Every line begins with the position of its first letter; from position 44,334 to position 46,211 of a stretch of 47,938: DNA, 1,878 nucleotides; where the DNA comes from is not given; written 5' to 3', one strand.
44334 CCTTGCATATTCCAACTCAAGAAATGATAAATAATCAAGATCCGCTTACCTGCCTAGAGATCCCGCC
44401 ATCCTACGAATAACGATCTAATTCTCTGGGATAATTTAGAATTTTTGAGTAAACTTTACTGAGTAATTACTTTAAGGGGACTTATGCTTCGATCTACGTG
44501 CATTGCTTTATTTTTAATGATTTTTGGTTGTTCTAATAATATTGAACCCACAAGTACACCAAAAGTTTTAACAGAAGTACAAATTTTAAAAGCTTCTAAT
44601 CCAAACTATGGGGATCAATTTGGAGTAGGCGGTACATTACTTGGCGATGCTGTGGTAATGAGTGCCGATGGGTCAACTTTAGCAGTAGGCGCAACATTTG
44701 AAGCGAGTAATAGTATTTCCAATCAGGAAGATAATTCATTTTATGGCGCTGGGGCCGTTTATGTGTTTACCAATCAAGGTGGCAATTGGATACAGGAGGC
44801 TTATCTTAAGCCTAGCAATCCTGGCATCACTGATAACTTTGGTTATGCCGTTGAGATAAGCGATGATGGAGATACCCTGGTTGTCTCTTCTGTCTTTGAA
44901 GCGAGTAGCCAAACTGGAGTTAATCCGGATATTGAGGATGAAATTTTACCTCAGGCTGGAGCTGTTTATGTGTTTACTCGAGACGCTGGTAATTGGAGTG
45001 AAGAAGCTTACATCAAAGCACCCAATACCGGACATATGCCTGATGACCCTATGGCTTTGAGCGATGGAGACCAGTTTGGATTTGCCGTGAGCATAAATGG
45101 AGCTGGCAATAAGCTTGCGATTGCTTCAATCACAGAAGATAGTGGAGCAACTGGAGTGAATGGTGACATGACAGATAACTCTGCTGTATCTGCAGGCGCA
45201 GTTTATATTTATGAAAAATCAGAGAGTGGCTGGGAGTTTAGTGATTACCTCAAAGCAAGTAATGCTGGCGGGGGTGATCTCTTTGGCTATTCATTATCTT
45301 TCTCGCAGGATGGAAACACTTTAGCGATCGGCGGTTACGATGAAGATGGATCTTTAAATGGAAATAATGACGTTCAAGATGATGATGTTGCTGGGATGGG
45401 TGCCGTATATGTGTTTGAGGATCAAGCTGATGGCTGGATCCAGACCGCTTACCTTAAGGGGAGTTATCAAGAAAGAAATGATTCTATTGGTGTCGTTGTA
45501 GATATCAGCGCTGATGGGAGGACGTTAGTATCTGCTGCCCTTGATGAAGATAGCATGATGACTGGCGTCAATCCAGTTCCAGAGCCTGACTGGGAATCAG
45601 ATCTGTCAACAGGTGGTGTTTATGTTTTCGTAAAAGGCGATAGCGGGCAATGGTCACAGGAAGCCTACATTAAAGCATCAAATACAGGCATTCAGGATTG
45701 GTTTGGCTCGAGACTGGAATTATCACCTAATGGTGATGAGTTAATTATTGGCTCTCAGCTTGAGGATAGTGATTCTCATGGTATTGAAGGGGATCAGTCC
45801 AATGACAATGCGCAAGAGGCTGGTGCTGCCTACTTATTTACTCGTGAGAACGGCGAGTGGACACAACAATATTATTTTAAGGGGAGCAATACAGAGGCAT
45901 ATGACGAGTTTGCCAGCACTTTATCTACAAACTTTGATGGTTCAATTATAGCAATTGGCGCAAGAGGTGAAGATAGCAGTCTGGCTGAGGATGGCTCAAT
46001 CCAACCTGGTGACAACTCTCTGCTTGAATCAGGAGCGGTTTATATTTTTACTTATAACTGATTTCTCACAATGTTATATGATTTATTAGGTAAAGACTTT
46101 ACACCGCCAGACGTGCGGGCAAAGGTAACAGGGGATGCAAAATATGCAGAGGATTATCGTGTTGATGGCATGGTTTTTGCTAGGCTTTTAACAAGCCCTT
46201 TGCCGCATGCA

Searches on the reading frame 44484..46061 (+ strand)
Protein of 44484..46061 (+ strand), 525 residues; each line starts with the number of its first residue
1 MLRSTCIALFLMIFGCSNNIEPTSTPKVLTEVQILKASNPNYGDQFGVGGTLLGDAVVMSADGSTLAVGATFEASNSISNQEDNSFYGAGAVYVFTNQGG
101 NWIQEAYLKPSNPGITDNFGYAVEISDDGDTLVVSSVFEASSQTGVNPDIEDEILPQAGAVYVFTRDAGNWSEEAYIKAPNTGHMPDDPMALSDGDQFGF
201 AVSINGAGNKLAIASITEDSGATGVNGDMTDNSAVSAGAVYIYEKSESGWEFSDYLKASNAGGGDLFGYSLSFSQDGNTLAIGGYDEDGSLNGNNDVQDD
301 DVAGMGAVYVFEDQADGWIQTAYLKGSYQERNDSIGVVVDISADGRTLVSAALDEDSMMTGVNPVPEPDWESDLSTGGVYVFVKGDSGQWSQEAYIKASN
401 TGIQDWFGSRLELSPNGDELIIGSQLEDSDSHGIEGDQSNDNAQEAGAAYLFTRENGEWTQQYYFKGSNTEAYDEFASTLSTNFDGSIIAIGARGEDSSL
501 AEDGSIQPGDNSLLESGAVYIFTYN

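Call 65: search_protein_families(library=pfam, proteins=[window:44484-46061:+], max_evalue=0.00001)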
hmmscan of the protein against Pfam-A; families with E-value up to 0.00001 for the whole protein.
window:44484-46061:+ (525 aa): 1 family
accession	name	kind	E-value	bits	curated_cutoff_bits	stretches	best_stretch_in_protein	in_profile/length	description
PF14312.12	FG-GAP_2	-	4.1e-24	85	23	0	102-164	1-49/49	FG-GAP repeat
